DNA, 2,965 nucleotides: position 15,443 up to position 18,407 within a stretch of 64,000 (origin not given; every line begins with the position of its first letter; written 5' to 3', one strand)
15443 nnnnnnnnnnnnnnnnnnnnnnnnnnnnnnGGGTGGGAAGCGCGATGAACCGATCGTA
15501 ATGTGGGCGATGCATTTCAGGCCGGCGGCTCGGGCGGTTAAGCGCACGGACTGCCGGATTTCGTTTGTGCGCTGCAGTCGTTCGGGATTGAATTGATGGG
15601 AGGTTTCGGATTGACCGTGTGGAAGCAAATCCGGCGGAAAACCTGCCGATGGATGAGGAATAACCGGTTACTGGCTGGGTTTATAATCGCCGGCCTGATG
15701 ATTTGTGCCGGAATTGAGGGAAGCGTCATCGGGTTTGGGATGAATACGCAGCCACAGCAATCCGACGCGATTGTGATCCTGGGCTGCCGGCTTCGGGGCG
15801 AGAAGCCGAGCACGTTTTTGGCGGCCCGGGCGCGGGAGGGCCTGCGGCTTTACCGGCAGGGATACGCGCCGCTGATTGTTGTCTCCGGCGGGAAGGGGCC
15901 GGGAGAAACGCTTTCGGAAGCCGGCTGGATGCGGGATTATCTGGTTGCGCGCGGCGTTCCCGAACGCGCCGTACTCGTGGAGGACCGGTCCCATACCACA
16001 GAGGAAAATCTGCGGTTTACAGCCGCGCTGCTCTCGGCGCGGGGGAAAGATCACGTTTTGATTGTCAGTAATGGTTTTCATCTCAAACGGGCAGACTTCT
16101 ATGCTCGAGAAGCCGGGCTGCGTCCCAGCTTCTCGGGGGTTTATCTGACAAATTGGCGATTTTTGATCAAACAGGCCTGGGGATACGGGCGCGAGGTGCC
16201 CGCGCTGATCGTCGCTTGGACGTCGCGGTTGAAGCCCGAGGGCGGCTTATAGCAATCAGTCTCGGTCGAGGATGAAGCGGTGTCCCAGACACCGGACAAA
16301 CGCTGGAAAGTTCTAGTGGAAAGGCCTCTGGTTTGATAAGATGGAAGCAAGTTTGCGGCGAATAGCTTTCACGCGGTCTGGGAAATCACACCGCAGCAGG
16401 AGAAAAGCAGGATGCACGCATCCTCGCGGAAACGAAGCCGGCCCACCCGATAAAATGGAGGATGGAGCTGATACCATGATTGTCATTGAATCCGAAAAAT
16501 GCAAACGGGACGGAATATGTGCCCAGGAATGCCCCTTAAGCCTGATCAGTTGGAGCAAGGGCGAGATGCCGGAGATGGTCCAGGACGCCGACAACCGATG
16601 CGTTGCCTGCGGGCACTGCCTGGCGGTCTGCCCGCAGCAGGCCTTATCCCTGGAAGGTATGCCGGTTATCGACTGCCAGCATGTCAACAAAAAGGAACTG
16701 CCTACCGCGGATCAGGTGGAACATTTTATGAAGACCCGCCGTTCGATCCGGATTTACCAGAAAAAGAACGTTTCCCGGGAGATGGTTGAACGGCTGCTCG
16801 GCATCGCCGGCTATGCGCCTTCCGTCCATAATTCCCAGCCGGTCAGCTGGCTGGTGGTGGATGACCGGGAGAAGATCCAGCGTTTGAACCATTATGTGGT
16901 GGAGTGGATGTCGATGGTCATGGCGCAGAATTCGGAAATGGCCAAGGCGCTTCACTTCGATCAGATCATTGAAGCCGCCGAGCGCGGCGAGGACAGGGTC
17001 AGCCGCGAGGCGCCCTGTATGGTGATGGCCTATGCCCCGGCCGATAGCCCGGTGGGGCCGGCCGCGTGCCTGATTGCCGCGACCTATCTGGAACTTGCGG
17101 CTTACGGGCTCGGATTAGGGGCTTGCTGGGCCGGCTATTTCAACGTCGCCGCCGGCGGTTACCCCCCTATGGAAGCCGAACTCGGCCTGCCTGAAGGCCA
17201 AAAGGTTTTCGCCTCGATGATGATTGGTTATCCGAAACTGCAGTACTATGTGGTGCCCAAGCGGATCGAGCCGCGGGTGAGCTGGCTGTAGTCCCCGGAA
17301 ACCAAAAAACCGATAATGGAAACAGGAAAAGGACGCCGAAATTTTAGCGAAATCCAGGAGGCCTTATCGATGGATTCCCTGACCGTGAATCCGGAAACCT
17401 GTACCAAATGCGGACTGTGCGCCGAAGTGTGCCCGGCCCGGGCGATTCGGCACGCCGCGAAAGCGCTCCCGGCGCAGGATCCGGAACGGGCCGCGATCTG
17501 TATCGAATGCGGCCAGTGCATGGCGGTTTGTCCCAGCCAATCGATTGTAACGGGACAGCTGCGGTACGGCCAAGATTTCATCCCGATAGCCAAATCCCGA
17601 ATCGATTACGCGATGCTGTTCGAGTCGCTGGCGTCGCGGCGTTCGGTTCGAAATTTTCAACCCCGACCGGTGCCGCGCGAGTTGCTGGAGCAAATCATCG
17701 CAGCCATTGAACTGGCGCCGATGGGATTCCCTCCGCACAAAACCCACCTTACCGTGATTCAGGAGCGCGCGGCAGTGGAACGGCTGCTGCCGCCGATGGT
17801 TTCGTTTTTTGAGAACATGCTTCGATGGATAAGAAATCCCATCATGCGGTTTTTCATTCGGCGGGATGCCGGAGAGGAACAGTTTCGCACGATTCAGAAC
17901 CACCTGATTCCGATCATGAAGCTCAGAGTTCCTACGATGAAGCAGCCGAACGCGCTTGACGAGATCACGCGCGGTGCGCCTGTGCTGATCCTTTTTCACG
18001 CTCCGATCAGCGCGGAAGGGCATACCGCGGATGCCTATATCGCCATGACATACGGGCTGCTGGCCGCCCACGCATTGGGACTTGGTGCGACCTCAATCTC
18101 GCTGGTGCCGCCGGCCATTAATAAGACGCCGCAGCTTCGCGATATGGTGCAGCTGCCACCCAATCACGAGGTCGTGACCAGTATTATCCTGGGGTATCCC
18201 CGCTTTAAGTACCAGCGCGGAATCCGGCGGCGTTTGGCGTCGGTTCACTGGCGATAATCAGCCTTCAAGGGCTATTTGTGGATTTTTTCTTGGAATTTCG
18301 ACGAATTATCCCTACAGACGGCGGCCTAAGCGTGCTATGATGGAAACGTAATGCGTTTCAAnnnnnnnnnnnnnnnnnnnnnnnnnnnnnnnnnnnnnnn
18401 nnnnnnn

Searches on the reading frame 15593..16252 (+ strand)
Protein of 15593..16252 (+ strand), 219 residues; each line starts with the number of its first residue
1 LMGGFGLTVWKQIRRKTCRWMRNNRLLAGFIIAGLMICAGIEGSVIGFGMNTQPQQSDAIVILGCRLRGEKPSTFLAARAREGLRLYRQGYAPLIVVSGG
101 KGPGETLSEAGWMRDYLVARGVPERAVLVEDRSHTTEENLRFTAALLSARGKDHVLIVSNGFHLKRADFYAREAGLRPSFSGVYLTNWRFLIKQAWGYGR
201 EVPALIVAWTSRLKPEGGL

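Call 30: search_protein_families(library=pfam, proteins=[window:15593-16252:+], max_evalue=0.001)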
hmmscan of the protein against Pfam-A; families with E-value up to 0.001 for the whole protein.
window:15593-16252:+ (219 aa): 1 family
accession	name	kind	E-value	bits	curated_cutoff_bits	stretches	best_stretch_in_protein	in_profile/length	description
PF02698.23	DUF218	-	5.9e-32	110.8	27.6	1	58-183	1-105/133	DUF218 domain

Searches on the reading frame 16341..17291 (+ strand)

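Call 30: search_protein_families(library=pfam, proteins=[window:16341-17291:+], max_evalue=0.001)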
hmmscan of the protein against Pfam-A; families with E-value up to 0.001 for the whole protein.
window:16341-17291:+ (316 aa): 11 families
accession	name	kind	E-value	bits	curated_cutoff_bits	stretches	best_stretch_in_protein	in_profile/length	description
PF00881.29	Nitroreductase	-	4.5e-30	105.5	23.5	1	131-297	2-167/167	Nitroreductase family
PF00037.32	Fer4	-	3.8e-08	33.3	21.1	1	85-102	6-23/24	4Fe-4S binding domain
PF13237.11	Fer4_10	-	4.2e-07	30.2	25.5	1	46-98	1-53/53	4Fe-4S dicluster domain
PF13187.11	Fer4_9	-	8.1e-07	29.4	27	1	54-101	5-51/52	4Fe-4S dicluster domain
PF14697.11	Fer4_21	-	4.7e-06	27.1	35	1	48-102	2-57/59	4Fe-4S dicluster domain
PF12837.12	Fer4_6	-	4.9e-06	26.7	25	0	85-102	7-24/24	4Fe-4S binding domain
PF12838.12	Fer4_7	-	8.3e-06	26.6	27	1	53-101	1-52/52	4Fe-4S dicluster domain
PF14512.11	TM1586_NiRdase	-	2.2e-05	24.6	27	0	250-303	91-138/215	Putative TM nitroreductase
PF13484.11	Fer4_16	-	2.3e-05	25.5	30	1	86-118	1-32/66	4Fe-4S double cluster binding domain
PF12797.12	Fer4_2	-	2.8e-05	24.2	24.5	0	84-98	7-21/22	4Fe-4S binding domain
PF25160.1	LdpA_Fe-S-bd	-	0.00025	21.2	27.6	0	60-102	9-43/49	LdpA Fe-S cluster-binding domain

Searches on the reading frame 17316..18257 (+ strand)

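Call 30: search_protein_families(library=pfam, proteins=[window:17316-18257:+], max_evalue=0.001)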
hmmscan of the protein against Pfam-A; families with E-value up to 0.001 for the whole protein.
window:17316-18257:+ (313 aa): 14 families
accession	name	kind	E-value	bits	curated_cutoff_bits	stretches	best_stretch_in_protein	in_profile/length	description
PF00881.29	Nitroreductase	-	1.9e-22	80.6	23.5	1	106-294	2-167/167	Nitroreductase family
PF00037.32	Fer4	-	3.2e-12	46.1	21.1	1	23-45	2-24/24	4Fe-4S binding domain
PF12838.12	Fer4_7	-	4.8e-11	43.4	27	2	18-43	27-52/52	4Fe-4S dicluster domain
PF12837.12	Fer4_6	-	1.9e-10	40.6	25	1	23-44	3-24/24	4Fe-4S binding domain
PF13237.11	Fer4_10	-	3.2e-09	37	25.5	2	24-73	4-53/53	4Fe-4S dicluster domain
PF13187.11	Fer4_9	-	2.2e-08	34.4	27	1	29-76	2-51/52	4Fe-4S dicluster domain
PF13484.11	Fer4_16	-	5.1e-08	34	30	0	28-49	1-22/66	4Fe-4S double cluster binding domain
PF12797.12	Fer4_2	-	8e-08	32.2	24.5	1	23-41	4-22/22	4Fe-4S binding domain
PF12800.12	Fer4_4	-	2.3e-06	27.9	24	0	61-73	3-15/17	4Fe-4S binding domain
PF25160.1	LdpA_Fe-S-bd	-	4.9e-06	26.7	27.6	1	26-79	2-45/49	LdpA Fe-S cluster-binding domain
PF14697.11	Fer4_21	-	6.8e-06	26.6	35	0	21-44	33-57/59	4Fe-4S dicluster domain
PF13183.11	Fer4_8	-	8e-06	26.7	27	0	27-74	3-66/68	4Fe-4S dicluster domain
PF12798.12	Fer4_3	-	2.8e-05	25.1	27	0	29-43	1-15/15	4Fe-4S binding domain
PF13534.11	Fer4_17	-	0.00012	23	22.2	0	29-74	2-58/61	4Fe-4S dicluster domain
